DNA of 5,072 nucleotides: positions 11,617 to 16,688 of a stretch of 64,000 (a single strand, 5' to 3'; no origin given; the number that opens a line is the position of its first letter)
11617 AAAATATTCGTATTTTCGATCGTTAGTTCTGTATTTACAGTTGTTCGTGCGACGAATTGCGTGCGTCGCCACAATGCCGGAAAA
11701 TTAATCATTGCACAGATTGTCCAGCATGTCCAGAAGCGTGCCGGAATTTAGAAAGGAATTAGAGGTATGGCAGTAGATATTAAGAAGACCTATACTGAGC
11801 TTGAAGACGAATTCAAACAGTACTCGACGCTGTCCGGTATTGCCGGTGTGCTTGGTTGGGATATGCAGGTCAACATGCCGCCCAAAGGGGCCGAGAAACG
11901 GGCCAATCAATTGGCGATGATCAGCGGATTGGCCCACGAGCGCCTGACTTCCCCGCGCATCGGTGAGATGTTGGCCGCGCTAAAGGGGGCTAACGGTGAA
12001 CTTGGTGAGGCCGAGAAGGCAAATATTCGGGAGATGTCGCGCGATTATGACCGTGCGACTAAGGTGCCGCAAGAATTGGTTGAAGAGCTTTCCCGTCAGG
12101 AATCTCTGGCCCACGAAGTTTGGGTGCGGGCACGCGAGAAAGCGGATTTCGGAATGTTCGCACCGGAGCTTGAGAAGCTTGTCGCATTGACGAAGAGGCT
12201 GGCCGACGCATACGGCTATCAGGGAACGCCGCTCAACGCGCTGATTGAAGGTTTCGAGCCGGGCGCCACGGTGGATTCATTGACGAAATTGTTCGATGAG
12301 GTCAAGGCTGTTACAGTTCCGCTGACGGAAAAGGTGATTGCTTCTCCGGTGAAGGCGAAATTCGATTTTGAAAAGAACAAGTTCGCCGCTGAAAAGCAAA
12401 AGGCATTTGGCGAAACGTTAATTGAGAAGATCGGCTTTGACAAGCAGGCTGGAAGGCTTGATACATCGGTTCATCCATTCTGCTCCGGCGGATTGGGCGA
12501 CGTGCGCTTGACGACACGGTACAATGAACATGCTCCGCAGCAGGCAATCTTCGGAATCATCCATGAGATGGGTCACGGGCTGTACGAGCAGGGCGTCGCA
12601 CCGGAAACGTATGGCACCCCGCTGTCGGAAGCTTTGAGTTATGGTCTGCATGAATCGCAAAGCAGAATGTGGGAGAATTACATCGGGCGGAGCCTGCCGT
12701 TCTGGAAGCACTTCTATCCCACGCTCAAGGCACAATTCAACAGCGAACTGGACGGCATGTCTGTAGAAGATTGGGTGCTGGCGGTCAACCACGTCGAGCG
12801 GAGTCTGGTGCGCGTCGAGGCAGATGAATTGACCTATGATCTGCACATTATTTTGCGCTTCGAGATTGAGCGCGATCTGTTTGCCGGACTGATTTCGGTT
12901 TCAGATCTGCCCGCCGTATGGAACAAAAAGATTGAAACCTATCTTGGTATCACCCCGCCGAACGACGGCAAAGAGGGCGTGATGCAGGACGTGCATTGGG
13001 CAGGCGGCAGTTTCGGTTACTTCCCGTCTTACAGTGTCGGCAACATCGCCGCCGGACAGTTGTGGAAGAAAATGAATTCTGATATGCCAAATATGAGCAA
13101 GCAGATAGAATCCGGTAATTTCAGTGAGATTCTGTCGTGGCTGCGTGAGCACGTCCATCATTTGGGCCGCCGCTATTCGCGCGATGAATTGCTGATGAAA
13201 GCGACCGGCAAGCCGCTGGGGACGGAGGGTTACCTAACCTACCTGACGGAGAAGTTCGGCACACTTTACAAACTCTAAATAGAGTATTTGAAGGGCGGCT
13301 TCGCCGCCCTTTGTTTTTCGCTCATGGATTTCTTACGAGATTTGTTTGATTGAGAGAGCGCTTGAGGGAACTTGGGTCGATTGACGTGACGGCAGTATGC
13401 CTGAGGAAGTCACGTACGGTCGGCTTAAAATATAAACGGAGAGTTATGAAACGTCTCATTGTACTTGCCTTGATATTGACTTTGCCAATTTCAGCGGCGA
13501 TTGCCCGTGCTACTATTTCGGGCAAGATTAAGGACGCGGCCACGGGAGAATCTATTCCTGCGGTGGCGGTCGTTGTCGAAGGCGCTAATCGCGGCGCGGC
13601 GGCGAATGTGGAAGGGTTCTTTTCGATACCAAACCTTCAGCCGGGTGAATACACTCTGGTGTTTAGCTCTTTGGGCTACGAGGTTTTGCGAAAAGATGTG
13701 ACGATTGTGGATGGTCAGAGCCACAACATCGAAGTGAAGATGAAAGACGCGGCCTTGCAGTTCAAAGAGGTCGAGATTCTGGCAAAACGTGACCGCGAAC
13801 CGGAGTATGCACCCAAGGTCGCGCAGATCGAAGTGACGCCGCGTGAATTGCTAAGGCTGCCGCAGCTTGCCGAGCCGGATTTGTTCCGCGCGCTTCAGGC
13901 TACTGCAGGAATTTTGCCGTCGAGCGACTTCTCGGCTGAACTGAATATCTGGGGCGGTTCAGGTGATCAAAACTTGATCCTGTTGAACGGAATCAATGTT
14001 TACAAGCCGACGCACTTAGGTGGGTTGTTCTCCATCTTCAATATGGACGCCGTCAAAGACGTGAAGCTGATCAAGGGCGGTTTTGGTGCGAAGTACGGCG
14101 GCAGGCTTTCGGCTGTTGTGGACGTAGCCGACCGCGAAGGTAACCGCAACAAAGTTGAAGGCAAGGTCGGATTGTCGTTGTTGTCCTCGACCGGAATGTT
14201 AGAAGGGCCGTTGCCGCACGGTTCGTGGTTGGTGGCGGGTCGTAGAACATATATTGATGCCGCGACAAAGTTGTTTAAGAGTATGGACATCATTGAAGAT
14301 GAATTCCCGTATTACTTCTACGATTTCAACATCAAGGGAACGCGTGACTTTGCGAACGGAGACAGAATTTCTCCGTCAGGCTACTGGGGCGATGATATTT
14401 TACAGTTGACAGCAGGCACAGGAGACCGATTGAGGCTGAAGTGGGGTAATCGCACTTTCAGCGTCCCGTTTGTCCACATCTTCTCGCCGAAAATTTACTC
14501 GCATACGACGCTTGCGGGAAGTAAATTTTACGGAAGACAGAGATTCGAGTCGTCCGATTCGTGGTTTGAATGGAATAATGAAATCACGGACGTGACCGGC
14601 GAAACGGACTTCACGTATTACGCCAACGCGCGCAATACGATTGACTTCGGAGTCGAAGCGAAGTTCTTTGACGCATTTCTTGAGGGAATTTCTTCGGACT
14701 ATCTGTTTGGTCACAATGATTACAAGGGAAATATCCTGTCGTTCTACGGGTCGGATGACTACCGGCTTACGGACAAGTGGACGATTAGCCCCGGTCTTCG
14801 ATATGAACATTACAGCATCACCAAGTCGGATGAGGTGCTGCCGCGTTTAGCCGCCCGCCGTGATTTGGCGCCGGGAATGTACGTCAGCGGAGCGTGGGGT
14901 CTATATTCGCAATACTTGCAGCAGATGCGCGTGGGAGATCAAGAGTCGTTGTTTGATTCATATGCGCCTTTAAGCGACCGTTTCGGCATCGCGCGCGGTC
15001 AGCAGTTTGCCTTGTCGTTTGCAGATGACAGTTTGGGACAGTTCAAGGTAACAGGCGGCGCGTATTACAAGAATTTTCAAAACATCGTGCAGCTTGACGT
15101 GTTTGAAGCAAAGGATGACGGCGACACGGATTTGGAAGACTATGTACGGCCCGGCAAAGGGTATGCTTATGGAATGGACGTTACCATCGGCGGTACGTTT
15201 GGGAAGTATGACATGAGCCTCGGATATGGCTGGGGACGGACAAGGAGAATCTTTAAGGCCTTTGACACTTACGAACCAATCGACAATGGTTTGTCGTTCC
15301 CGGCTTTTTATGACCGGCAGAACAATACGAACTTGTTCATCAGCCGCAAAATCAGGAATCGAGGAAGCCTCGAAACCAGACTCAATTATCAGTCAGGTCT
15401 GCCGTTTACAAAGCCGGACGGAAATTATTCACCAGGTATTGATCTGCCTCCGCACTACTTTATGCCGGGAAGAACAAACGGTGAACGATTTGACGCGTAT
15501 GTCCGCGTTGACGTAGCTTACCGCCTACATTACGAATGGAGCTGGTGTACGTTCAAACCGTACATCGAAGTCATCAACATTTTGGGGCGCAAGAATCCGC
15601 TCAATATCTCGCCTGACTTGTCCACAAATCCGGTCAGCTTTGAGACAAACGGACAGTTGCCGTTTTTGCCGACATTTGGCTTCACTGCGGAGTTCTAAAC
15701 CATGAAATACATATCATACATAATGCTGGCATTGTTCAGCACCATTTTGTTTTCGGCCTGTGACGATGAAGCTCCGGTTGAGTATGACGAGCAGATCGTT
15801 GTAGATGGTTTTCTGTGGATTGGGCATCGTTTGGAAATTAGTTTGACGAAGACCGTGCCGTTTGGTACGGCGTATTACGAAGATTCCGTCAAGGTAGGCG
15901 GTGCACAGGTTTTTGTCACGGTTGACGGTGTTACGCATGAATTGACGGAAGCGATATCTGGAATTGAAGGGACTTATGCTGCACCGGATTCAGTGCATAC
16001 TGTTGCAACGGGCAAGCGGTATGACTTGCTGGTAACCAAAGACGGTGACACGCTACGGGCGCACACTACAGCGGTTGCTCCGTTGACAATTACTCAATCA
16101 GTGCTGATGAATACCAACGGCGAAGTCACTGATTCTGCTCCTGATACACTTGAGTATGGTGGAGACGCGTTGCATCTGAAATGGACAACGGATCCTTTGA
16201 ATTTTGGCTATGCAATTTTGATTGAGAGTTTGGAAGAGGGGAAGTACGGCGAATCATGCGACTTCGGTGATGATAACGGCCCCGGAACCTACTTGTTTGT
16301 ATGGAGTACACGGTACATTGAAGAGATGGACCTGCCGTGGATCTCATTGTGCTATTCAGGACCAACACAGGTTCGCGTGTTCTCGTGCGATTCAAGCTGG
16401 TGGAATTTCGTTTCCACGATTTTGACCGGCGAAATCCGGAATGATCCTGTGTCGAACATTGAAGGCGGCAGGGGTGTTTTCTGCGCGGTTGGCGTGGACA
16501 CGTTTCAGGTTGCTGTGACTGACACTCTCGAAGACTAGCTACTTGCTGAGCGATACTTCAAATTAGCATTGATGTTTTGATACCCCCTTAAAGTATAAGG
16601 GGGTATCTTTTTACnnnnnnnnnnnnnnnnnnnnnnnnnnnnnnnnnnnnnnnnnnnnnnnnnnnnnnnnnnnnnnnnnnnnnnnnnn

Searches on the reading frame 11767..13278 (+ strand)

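Call 35: search_protein_families(library=pfam, proteins=[window:11767-13278:+], max_evalue=0.001)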
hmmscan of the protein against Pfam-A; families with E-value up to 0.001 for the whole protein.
window:11767-13278:+ (503 aa): 1 family
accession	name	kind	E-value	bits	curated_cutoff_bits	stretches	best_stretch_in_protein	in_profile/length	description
PF02074.21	Peptidase_M32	-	2.2e-177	591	25.1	1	12-497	2-489/489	Carboxypeptidase Taq (M32) metallopeptidase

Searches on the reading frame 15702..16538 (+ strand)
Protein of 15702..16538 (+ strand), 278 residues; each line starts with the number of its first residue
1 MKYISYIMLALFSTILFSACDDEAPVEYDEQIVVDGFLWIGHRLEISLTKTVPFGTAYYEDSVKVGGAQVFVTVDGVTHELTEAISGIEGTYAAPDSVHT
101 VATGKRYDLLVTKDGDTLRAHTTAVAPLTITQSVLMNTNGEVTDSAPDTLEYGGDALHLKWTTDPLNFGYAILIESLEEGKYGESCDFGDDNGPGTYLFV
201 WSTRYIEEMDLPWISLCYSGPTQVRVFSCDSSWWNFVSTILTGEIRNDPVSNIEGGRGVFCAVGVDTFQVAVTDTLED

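Call 22: search_protein_families(library=pfam, proteins=[window:15702-16538:+], max_evalue=0.001)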
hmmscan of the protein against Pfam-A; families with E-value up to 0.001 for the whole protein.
window:15702-16538:+ (278 aa): 1 family
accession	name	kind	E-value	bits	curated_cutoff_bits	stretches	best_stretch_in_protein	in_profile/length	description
PF14054.11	DUF4249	-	5.8e-12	46.2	28.5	1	28-267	12-267/269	Domain of unknown function (DUF4249)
